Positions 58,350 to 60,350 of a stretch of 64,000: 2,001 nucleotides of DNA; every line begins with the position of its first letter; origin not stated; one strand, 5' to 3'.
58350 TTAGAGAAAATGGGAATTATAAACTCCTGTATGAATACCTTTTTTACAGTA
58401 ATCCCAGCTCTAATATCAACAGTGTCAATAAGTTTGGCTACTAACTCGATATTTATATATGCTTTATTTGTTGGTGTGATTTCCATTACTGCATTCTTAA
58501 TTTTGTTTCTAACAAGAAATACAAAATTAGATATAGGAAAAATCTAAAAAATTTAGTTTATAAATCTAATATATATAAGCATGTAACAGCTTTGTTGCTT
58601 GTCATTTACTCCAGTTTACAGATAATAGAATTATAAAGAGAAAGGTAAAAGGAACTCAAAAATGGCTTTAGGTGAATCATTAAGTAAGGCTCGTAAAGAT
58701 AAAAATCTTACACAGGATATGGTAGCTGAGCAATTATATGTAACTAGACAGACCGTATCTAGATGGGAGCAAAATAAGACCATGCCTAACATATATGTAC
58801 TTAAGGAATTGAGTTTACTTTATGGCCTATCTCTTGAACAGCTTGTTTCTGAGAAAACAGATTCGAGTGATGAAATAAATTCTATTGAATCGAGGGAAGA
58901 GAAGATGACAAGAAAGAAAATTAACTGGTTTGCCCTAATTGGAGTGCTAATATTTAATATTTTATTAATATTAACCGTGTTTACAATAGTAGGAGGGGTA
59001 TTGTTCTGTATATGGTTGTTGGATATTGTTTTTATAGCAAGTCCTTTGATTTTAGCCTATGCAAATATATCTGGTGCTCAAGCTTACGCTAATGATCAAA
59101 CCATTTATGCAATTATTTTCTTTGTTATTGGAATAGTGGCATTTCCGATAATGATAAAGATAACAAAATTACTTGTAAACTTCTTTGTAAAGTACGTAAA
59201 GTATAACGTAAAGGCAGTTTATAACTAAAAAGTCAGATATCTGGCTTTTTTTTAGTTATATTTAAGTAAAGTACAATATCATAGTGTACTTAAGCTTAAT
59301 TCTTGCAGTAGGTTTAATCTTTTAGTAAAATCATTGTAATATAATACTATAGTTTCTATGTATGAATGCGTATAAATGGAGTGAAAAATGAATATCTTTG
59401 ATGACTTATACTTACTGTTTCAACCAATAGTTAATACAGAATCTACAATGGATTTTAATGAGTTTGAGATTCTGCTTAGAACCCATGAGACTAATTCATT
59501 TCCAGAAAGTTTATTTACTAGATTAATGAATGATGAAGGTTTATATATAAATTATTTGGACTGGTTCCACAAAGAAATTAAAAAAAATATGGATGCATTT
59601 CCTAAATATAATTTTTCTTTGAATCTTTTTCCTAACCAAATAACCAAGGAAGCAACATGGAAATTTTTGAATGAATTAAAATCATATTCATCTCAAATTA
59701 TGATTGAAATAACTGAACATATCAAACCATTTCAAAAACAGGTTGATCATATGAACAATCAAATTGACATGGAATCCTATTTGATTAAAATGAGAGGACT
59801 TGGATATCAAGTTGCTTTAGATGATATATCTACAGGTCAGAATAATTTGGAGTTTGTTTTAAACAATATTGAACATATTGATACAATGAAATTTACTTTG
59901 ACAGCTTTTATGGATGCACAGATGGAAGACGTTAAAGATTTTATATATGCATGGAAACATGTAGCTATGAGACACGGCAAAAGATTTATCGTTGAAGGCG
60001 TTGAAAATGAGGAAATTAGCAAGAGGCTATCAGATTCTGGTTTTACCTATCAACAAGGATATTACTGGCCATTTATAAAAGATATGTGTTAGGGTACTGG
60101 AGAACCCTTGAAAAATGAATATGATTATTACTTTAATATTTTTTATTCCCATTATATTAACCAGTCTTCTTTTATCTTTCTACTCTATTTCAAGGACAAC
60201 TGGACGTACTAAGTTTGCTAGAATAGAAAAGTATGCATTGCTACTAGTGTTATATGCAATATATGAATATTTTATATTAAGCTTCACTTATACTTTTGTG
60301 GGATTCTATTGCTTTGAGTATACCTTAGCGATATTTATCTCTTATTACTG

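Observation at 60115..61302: GGDEF cyclase with a polytopic N-terminal sensor and no I-site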

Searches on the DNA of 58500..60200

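Call 85: search_rna_families(source=window, start=58500, end=60200, threshold=evalue, max_evalue=1)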
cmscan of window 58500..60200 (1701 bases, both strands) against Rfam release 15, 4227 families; matches with E-value up to 1: 2.
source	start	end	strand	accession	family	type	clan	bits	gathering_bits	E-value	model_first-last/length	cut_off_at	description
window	59393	59493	+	RF00377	snoU6-53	Gene; snRNA; snoRNA; CD-box;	-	18.6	36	0.62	1-110/110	no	Small nucleolar RNA U6-53/MBII-28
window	59209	59254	+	RF02082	STnc540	Gene; sRNA;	-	17.3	38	0.9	98-144/202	no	Enterobacterial sRNA STnc540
